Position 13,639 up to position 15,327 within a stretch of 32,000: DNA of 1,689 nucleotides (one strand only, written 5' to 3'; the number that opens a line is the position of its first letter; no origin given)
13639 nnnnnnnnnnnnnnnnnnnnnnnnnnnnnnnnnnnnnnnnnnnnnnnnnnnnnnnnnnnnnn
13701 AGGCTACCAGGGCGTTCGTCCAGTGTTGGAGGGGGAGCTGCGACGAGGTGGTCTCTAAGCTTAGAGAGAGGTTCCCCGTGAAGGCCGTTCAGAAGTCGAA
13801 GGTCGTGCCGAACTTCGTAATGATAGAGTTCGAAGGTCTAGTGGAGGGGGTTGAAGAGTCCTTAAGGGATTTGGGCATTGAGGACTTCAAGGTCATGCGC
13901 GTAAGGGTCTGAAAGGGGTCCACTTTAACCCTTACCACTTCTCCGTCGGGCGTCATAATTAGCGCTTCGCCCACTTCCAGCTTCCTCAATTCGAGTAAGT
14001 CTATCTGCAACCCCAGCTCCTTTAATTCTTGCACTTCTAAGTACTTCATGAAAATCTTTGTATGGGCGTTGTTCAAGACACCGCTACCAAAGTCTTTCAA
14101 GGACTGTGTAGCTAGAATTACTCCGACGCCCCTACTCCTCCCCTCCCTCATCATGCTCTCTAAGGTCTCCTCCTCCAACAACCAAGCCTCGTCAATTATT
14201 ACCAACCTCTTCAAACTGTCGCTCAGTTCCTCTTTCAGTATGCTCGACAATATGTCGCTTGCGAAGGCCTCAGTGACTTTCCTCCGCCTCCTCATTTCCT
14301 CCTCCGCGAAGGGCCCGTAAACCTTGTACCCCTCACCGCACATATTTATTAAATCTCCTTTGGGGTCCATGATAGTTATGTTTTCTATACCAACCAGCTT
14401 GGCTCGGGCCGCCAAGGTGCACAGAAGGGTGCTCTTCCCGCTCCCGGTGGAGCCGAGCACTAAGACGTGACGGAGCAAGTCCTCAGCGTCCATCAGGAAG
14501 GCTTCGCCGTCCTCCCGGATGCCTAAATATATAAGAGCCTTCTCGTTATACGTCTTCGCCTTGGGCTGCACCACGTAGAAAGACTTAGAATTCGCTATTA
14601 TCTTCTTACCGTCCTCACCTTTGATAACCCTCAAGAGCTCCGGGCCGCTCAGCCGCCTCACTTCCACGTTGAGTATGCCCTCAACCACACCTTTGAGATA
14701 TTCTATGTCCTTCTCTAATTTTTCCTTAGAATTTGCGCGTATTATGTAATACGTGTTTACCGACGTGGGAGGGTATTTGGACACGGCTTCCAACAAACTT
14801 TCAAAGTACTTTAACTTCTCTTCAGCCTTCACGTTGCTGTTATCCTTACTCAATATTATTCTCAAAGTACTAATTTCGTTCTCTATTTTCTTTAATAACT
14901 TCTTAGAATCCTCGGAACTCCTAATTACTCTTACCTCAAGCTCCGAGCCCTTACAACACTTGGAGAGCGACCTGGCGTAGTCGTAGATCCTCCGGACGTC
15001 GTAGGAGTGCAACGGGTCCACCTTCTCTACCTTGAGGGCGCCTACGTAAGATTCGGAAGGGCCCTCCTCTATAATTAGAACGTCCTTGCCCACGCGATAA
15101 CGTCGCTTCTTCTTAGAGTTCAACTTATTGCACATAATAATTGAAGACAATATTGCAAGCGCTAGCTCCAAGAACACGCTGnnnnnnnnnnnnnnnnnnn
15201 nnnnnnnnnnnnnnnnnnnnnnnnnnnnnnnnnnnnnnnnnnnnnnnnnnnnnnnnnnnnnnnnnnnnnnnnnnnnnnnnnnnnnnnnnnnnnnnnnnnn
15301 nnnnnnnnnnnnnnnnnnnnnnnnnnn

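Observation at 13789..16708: VirB4-type ATPase plus 508-aa polytopic membrane protein: a Ced/Ted-like (conjugation-related) DNA-transfer module with atypical architecture and no visible pilin gene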

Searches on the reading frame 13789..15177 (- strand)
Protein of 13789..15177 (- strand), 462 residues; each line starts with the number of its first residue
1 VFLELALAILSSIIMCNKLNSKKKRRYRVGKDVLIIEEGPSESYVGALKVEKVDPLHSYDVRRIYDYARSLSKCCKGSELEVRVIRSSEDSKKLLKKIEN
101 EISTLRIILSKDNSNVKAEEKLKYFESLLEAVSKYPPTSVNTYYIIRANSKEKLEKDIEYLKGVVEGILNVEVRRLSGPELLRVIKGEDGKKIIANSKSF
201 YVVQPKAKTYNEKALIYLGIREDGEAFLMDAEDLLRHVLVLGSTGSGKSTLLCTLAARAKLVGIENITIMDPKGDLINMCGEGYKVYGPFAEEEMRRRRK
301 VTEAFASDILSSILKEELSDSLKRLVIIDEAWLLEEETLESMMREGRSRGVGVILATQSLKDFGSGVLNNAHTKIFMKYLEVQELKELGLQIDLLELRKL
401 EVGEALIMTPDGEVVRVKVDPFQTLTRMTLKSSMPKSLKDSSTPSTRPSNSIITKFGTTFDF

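Call 3: search_protein_families(library=pfam, proteins=[window:13789-15177:-], max_evalue=0.1)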
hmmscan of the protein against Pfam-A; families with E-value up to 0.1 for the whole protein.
window:13789-15177:- (462 aa): 22 families
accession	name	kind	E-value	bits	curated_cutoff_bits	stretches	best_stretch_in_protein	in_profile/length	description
PF12846.13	AAA_10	-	6.2e-09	35.8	27.5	1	321-421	239-353/362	AAA-like domain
PF01935.23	DUF87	-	1.9e-08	35.1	23.2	1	230-289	17-81/220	Helicase HerA, central domain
PF01580.24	FtsK_SpoIIIE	-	1.3e-05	25.2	24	1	206-255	8-59/221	FtsK/SpoIIIE family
PF05872.18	HerA_C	-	1.3e-05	24.5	22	1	230-283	16-68/502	Helicase HerA-like C-terminal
PF13401.12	AAA_22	-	1.4e-05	25.8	27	1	237-358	7-123/130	AAA domain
PF10412.15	TrwB_AAD_bind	-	0.00014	21.3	20.5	1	236-278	16-57/387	Type IV secretion-system coupling protein DNA-binding domain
PF00931.28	NB-ARC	-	0.00025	20.8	23.5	0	60-117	176-233/248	NB-ARC domain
PF25199.1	nSTAND_NTPase5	-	0.0003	21.1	34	1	230-260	36-66/145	Novel STAND NTPase 5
PF12696.13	TraG-D_C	-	0.0035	17.7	22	1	326-377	4-64/126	TraM recognition site of TraD and TraG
PF13604.12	AAA_30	-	0.0052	17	27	1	238-355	21-121/191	AAA domain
PF13555.12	AAA_29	-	0.0054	16.9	27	1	237-252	24-39/61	P-loop containing region of AAA domain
PF02534.20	T4SS-DNA_transf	-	0.007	15.7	20.1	1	221-282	39-88/468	Type IV secretory system Conjugative DNA transfer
PF00437.27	T2SSE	-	0.0079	15.3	24.9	1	232-272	139-179/370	Type II/IV secretion system protein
PF05127.21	NAT10_TcmA_helicase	-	0.0096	16.3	22.7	1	240-345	2-112/176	RNA cytidine acetyltransferase NAT10/TcmA, helicase domain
PF13191.12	AAA_16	-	0.012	16.5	32.6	1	235-260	24-49/167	AAA ATPase domain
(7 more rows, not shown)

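Call 4: search_protein_families(library=ncbifam, proteins=[window:13789-15177:-], max_evalue=0.1)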
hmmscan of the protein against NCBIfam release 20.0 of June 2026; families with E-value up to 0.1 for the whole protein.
window:13789-15177:- (462 aa): 28 families (the best 25 are shown)
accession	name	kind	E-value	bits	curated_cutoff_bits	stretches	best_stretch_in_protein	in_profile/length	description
NF041017.1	DNA_import_CedB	equivalog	1.9e-21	76.3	700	2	79-276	111-316/590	DNA import protein CedB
NF053655.1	CedD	equivalog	9.2e-14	51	600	2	85-287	75-271/527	DNA-translocating ATPase CedD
NF045975.1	VirB4_plasma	equivalog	4.2e-12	44.6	590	2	31-186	125-272/894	Mbov_0397 family ICE element conjugal transfer ATPase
TIGR03743.1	SXT_TraD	subfamily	1.6e-06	26.8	366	1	217-275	157-214/636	conjugative transfer system coupling protein TraD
NF010447.0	PRK13873.1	equivalog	2e-06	26.1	1020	2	319-366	634-686/815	conjugal transfer protein TrbE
NF040937.1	HerA_Thermprot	equivalog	3.1e-06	25.9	800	1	341-417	376-455/487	DNA double-strand break repair helicase HerA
TIGR03928.1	T7_EssCb_Firm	equivalog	4.5e-06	24.5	778.4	1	335-415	935-1013/1296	type VII secretion protein EssC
TIGR03924.1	T7SS_EccC_a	equivalog_domain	1.4e-05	24.1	509.15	1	236-256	451-471/673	type VII secretion protein EccCa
TIGR00929.1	VirB4_CagE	subfamily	1.7e-05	23.3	643.1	1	233-260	435-462/792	VirB4 family type IV secretion/conjugal transfer ATPase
NF010404.0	PRK13830.1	subfamily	1.8e-05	22.7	810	1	234-271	455-492/818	conjugal transfer protein TrbE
TIGR03925.1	T7SS_EccC_b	equivalog_domain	5.2e-05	21.7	346.55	1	209-277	335-406/564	type VII secretion protein EccCb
NF045973.1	conju_CD1115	equivalog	5.9e-05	22.1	250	1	234-282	23-69/442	VirD4-like conjugal transfer protein, CD1115 family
NF040819.1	helicase_HerA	equivalog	7e-05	21.5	970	1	219-279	140-200/561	DNA double-strand break repair helicase HerA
NF041447.1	TrbC_conju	equivalog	8.6e-05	21.1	800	1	201-255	92-149/685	F-type conjugative transfer protein TrbC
NF042943.1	HerA_antiphage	equivalog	0.00051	18.7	800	1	213-274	132-195/566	anti-phage-associated helicase HerA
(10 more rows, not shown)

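Call 16: find_homologous_proteins(query=window:13789-15177:-)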
Query window:13789-15177:- (462 aa): 15 proteins with E <= 0.001 among 8000 candidates.
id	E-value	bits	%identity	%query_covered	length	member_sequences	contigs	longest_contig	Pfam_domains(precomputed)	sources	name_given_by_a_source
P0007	1.3e-291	985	100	100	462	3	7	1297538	PF01935.24,PF05872.19,PF13401.13,PF12846.14,PF01580.25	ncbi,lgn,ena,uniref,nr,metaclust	ncbi:type IV secretory system conjugative DNA transfer family protein [Ignicoccus hospitalis]|uniref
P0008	2.6e-134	467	50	100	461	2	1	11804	PF10412.16,PF01935.24,PF05872.19,PF12846.14,PF01637.25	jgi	-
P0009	6.4e-126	439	47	100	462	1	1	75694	PF10412.16,PF01935.24,PF05872.19,PF13401.13,PF12846.14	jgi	-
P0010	1.3e-64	237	37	91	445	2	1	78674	PF10412.16,PF01935.24,PF13604.13,PF05872.19,PF13401.13,PF12846.14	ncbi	-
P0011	2.7e-64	236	38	82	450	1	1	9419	PF10412.16,PF01935.24,PF05872.19,PF13401.13,PF12846.14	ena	-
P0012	4.2e-16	77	24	88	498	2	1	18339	PF01935.24,PF05872.19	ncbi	-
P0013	1.3e-13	69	26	73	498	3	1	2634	PF05872.19,PF12846.14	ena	-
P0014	3.3e-11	61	25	79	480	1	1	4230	PF01935.24,PF12846.14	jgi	-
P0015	5.2e-10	57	26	72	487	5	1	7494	PF05872.19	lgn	-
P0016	2.4e-6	45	43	13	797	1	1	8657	PF10412.16,PF01935.24,PF05872.19,PF12846.14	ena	-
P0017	1.2e-4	39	27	40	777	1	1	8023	PF01935.24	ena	-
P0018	1.7e-4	39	42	16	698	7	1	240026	PF10412.16,PF01935.24,PF05872.19,PF12846.14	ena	-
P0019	3.3e-4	38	42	15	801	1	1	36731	PF05872.19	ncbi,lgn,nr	ncbi:ATP-binding protein [candidate division WOR-3 bacterium]|nr:ATP-binding protein [candidate divi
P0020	7.1e-4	37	39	16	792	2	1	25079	PF01935.24,PF05872.19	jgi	jgi:hypothetical protein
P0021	9.8e-4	36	41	16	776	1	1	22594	PF01935.24,PF05872.19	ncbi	-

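Call 32: search_protein_families(library=ncbifam, proteins=[P0010, P0012, P0014, P0015, P0009], max_evalue=0.001)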
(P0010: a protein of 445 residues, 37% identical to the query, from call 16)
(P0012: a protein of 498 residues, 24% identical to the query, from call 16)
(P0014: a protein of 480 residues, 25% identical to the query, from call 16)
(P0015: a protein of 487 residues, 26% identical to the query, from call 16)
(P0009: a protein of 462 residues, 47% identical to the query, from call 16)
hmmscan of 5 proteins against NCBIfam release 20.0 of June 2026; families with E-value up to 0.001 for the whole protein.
P0010 (445 aa): 18 families
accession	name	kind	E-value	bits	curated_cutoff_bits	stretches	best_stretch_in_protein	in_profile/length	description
NF041017.1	DNA_import_CedB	equivalog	2.9e-29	102.1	700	2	84-290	112-325/590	DNA import protein CedB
NF053655.1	CedD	equivalog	1.1e-15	57.3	600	1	230-298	211-278/527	DNA-translocating ATPase CedD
TIGR03743.1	SXT_TraD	subfamily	3.8e-10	38.9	366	1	215-280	149-214/636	conjugative transfer system coupling protein TraD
NF040819.1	helicase_HerA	equivalog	6.2e-09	34.9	970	1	229-293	145-209/561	DNA double-strand break repair helicase HerA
NF040937.1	HerA_Thermprot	equivalog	9.1e-09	34.2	800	1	220-282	120-181/487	DNA double-strand break repair helicase HerA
NF042943.1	HerA_antiphage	equivalog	4e-08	32.3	800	1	216-287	131-203/566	anti-phage-associated helicase HerA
TIGR00929.1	VirB4_CagE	subfamily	5.3e-08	31.6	643.1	1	237-286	435-483/792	VirB4 family type IV secretion/conjugal transfer ATPase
TIGR03925.1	T7SS_EccC_b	equivalog_domain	7.6e-07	27.8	346.55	1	216-295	338-419/564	type VII secretion protein EccCb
NF042944.1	HerA_antiphage_2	equivalog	2.1e-06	26.8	850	0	241-265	137-161/576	anti-phage-associated helicase HerA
TIGR03928.1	T7_EssCb_Firm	equivalog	2.1e-05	22.3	778.4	1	241-393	811-984/1296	type VII secretion protein EssC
NF045973.1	conju_CD1115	equivalog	2.4e-05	23.4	250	0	233-286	17-68/442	VirD4-like conjugal transfer protein, CD1115 family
NF010447.0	PRK13873.1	equivalog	2.4e-05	22.5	1020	0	324-371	632-684/815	conjugal transfer protein TrbE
TIGR03499.1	FlhF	equivalog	3.4e-05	24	174.15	0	244-265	202-223/286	flagellar biosynthesis GTPase FlhF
NF010404.0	PRK13830.1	subfamily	4.4e-05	21.4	810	0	238-283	454-499/818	conjugal transfer protein TrbE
NF045975.1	VirB4_plasma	equivalog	0.00015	19.6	590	0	243-279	518-553/894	Mbov_0397 family ICE element conjugal transfer ATPase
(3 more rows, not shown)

P0012 (498 aa): 6 families
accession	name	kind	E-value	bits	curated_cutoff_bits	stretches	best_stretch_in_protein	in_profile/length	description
NF041017.1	DNA_import_CedB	equivalog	9.5e-09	34.4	700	1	344-428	430-519/590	DNA import protein CedB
NF053655.1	CedD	equivalog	6.7e-08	31.6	600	0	367-443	401-478/527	DNA-translocating ATPase CedD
TIGR03743.1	SXT_TraD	subfamily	5e-07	28.6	366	1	246-293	173-214/636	conjugative transfer system coupling protein TraD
TIGR00929.1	VirB4_CagE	subfamily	6.5e-06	24.7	643.1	0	250-289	439-473/792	VirB4 family type IV secretion/conjugal transfer ATPase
NF033849.1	ser_rich_anae_1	subfamily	1.2e-05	22.9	650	1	399-443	1045-1089/1163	serine-rich protein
NF010447.0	PRK13873.1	equivalog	1.3e-05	23.3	1020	0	366-435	618-690/815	conjugal transfer protein TrbE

P0014 (480 aa): 6 families
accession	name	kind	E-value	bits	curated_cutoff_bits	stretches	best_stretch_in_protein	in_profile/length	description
NF041017.1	DNA_import_CedB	equivalog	2.8e-16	59.2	700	2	328-470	431-584/590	DNA import protein CedB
TIGR00929.1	VirB4_CagE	subfamily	1.4e-06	26.8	643.1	1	235-279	439-478/792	VirB4 family type IV secretion/conjugal transfer ATPase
NF045973.1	conju_CD1115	equivalog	1.1e-05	24.5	250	0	227-283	18-67/442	VirD4-like conjugal transfer protein, CD1115 family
TIGR03925.1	T7SS_EccC_b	equivalog_domain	0.00015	20.2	346.55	1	207-281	337-407/564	type VII secretion protein EccCb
NF010447.0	PRK13873.1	equivalog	0.00022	19.3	1020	0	235-257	443-465/815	conjugal transfer protein TrbE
TIGR03743.1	SXT_TraD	subfamily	0.00024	19.7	366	1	221-279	164-215/636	conjugative transfer system coupling protein TraD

P0015 (487 aa): 4 families
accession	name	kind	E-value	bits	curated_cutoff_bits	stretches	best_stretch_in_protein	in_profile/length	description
NF041017.1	DNA_import_CedB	equivalog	7.4e-11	41.4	700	1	209-287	248-322/590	DNA import protein CedB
TIGR00929.1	VirB4_CagE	subfamily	3.1e-05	22.4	643.1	0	237-298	439-495/792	VirB4 family type IV secretion/conjugal transfer ATPase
TIGR03743.1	SXT_TraD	subfamily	3.4e-05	22.5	366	1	232-281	172-215/636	conjugative transfer system coupling protein TraD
NF053655.1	CedD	equivalog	0.0007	18.4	600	0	233-285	219-265/527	DNA-translocating ATPase CedD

P0009 (462 aa): 15 families
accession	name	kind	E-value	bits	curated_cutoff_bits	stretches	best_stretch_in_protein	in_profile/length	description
NF041017.1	DNA_import_CedB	equivalog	1.7e-22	79.8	700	2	87-276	118-316/590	DNA import protein CedB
NF053655.1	CedD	equivalog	5.2e-12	45.2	600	1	226-277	212-262/527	DNA-translocating ATPase CedD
NF040819.1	helicase_HerA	equivalog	4.6e-10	38.6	970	1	338-409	425-504/561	DNA double-strand break repair helicase HerA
TIGR03743.1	SXT_TraD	subfamily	5.9e-08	31.6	366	1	211-275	153-214/636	conjugative transfer system coupling protein TraD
TIGR03925.1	T7SS_EccC_b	equivalog_domain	6.8e-08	31.2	346.55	1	202-295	328-424/564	type VII secretion protein EccCb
NF042943.1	HerA_antiphage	equivalog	7.4e-08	31.4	800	1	234-275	155-196/566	anti-phage-associated helicase HerA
NF045973.1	conju_CD1115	equivalog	2.7e-06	26.5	250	1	233-286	22-73/442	VirD4-like conjugal transfer protein, CD1115 family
TIGR00929.1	VirB4_CagE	subfamily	3.8e-05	22.1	643.1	1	234-271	436-473/792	VirB4 family type IV secretion/conjugal transfer ATPase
TIGR03754.1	conj_TOL_TraD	equivalog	4e-05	22.3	647.55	1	206-276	152-220/643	type IV conjugative transfer system coupling protein TraD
NF045975.1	VirB4_plasma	equivalog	6.5e-05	20.8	590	0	216-275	491-554/894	Mbov_0397 family ICE element conjugal transfer ATPase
NF041447.1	TrbC_conju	equivalog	0.0002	19.9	800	1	217-256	111-151/685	F-type conjugative transfer protein TrbC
TIGR03819.1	heli_sec_ATPase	hypoth_equivalog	0.0003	20.1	373.15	1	225-272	168-213/340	TadA family conjugal transfer-associated ATPase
NF040937.1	HerA_Thermprot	equivalog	0.00037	19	800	0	339-408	373-450/487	DNA double-strand break repair helicase HerA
TIGR03928.1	T7_EssCb_Firm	equivalog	0.00057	17.6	778.4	0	225-256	801-831/1296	type VII secretion protein EssC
NF003296.0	PRK04296.1-1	equivalog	0.00064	19.8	183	0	240-357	13-114/195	thymidine kinase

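Call 33: find_related_loci(query=A3, collection=genome_contigs, flank=10000)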
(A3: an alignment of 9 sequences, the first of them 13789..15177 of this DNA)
Query A3 (462 aa) in genome_contigs; peptide patterns used: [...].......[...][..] (x = any residue, [..] = any of these).
42 stretches matched a pattern; 6 encode a relative of the query (tblastn E <= 1e-3); 6 distinct loci.
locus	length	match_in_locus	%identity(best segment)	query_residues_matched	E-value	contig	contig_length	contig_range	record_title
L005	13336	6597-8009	26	2-417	2e-16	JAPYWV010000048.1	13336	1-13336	MAG: Acidilobaceae archaeon isolate RSWP17 scaffold_761_c1, whole genome shotgun sequence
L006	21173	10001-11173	28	93-425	2e-14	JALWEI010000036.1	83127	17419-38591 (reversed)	MAG: Acidilobaceae archaeon isolate T11_metabat1_scaf2bin.074 T11_NODE_58_length_83127_cov_4.350120, whole genome shotgu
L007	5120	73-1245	28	93-425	4e-14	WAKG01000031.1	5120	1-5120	MAG: Desulfurococcales archaeon isolate S012_22_esom k151_168593, whole genome shotgun sequence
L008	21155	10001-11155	26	90-417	1e-12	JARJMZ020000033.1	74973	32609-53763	MAG: Thermoprotei archaeon isolate MAG_11 k141_72778, whole genome shotgun sequence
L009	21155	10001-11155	27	90-417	4e-12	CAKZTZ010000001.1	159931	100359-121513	MAG: uncultured Sulfolobales archaeon isolate S1_Bin_METABAT__117_1 genome assembly, contig: c_000000700121, whole genom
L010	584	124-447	29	237-361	2e-7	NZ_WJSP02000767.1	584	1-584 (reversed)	Agromyces humi strain ANK073 767, whole genome shotgun sequence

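Call 42: find_encoding_contigs(protein=P0010, flank=10000, max_places=2)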
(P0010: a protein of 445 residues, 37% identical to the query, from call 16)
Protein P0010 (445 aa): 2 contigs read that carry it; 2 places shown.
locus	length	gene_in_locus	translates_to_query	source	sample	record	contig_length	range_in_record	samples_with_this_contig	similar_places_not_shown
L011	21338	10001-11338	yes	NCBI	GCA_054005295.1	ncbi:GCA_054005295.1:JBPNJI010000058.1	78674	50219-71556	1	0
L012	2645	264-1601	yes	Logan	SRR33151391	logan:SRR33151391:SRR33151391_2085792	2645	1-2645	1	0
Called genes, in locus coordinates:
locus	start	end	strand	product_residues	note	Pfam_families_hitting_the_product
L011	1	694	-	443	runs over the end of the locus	PF02653:BPD_transp_2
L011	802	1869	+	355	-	PF01118:Semialdhyde_dh, PF22698:Semialdhyde_dhC_1, PF02774:Semialdhyde_dhC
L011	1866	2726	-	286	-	PF01972:SDH_protease (weak)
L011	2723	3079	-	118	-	-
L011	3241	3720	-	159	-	PF00334:NDK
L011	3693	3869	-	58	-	PF01246:Ribosomal_L24e, PF06467:zf-FCS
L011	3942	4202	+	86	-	PF01200:Ribosomal_S28e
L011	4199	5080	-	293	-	PF01656:CbiA, PF02374:ArsA_ATPase (faint), PF06564:CBP_BcsQ, PF13614:AAA_31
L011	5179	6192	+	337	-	PF04252:SFM1-like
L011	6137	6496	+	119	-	PF01981:PTH2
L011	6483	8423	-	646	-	PF01507:PAPS_reduct, PF13183:Fer4_8 (faint), PF12797:Fer4_2 (faint), PF12838:Fer4_7 (weak)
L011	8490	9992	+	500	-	PF27251:CedA1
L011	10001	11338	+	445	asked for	PF01935:DUF87, PF05872:HerA_C (faint), PF10412:TrwB_AAD_bind (faint), PF12846:AAA_10 (faint), PF13604:AAA_30 (faint), PF13401:AAA_22 (weak)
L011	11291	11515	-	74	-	-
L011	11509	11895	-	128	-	-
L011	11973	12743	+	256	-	PF00705:PCNA_N (weak), PF02747:PCNA_C (faint)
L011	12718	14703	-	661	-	-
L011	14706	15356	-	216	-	-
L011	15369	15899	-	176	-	PF01978:TrmB (faint), PF24409:wHTH-PRTase_assc (weak)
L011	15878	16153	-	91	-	-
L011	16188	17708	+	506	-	PF04055:Radical_SAM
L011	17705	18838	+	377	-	PF22082:TtuA_LIM_N, PF00733:Asn_synthase (weak), PF02540:NAD_synthase (weak), PF01171:ATP_bind_3, PF01507:PAPS_reduct, PF03054:tRNA_Me_trans, PF06508:QueC (weak), PF24167:DUF7411 (weak)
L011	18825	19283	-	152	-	PF08279:HTH_11 (weak), PF12840:HTH_20 (weak), PF13404:HTH_AsnC-type, PF13412:HTH_24, PF01037:AsnC_trans_reg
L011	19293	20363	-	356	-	PF03486:HI0933_like (faint), PF07992:Pyr_redox_2, PF13450:NAD_binding_8 (weak), PF22578:GGR_cat (weak)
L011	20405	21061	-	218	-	PF00156:Pribosyltran, PF14681:UPRTase (weak)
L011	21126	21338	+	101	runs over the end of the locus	PF01910:Thiamine_BP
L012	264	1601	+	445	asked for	PF01935:DUF87, PF05872:HerA_C (faint), PF10412:TrwB_AAD_bind (faint), PF12846:AAA_10 (faint), PF13604:AAA_30 (faint), PF13401:AAA_22 (weak)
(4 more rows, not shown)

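Call 48: search_solved_structures(query=A3, max_evalue=0.01, show_alignments=0)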
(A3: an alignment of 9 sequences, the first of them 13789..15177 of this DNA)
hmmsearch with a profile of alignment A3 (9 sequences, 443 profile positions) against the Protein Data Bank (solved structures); distinct sequences matched with E-value up to 0.01: 28.
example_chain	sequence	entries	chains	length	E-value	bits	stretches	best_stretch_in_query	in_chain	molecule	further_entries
8wiv_A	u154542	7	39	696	4.1e-15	58.9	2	216-285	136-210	Helicase HerA central domain-containing protein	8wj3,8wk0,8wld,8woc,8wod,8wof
8xau_A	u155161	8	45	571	2.6e-12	49.7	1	338-425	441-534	ATP-binding protein | HerA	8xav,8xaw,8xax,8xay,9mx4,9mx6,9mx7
9x1l_A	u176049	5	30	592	8.6e-12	48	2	225-300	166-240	DNA helicase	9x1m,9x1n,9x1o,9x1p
4d2i_A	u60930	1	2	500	1.6e-11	47.1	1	216-428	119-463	HERA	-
11kk_A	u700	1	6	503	2.4e-11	46.5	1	237-414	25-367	HerA like helicase YjgR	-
8yho_A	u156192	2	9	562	9.3e-11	44.6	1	214-269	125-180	DUF87 domain-containing protein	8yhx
4nh0_A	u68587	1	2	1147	6.1e-10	41.9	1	218-366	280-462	Cell divisionFtsK/SpoIIIE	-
9qks_G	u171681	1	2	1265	4.3e-09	39.1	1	180-419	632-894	ESX secretion system protein YukB,Green fluorescent protein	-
1gl6_A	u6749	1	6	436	1.9e-08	37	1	236-370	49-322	ATPASE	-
1e9r_A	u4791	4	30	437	1.9e-08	37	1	236-370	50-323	CONJUGAL TRANSFER PROTEIN TRWB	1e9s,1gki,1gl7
7b9f_C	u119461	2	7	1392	6.9e-08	35.1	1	240-386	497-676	EccC5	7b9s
9c1m_M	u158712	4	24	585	9.1e-08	34.7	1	202-274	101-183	ATP-binding protein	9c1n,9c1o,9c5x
6sz9_A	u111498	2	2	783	4.6e-07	32.4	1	229-278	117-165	IcmO (DotL)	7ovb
5fv0_A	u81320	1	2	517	2.9e-06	29.7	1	240-422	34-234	ESX secretion system protein EccC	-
4lya_A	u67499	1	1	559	3.6e-06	29.5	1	240-422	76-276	Uncharacterized protein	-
4ag5_A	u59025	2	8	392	0.00084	21.6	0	215-285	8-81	TYPE IV SECRETORY PATHWAY VIRB4 COMPONENTS-LIKE PROTEIN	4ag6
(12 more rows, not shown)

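Call 70: predict_structure(alignment_id=A3)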
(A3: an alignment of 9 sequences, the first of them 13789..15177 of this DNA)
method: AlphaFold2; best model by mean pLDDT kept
length: 462 residues; sequences in the alignment: 9
mean_pLDDT: 71.6   pTM: 0.49
mean pLDDT of the five models: 71.6, 71.1, 67.0, 64.3, 61.7
residues with pLDDT >= 90: 65; 70-90: 240; 50-70: 80; < 50: 77
segments of 3 or more residues with pLDDT < 50: 15-23, 58-60, 188-213, 424-462
pLDDT, mean of each block of 10 residues (from residue 1): 73 48 65 81 86 58 62 69 64 77 90 83 81 61 82 87 78 83 62 25 25 66 78 90 88 89 86 87 83 65 88 89 92 91 92 92 85 84 60 70 86 82 41 28 28 24 27
secondary structure, 60 per line:
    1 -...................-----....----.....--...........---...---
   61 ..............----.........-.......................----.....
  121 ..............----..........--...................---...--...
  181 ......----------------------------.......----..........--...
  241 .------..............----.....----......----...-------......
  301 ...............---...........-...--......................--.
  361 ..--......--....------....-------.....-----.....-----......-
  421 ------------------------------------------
elements in order: H2-20 E26-29 E34-38 E41-51 H61-74 E79-87 H89-111 H116-134 E139-148 H151-169 E173-175 H178-186 E215-221 E226-230 H231-235 E238-241 H248-261 E266-270 H275-280 E285-287 H295-315 E319-329 H336-348 E349-357 H365-370 E373-376 H383-386 H394-398 E404-408 E414-419
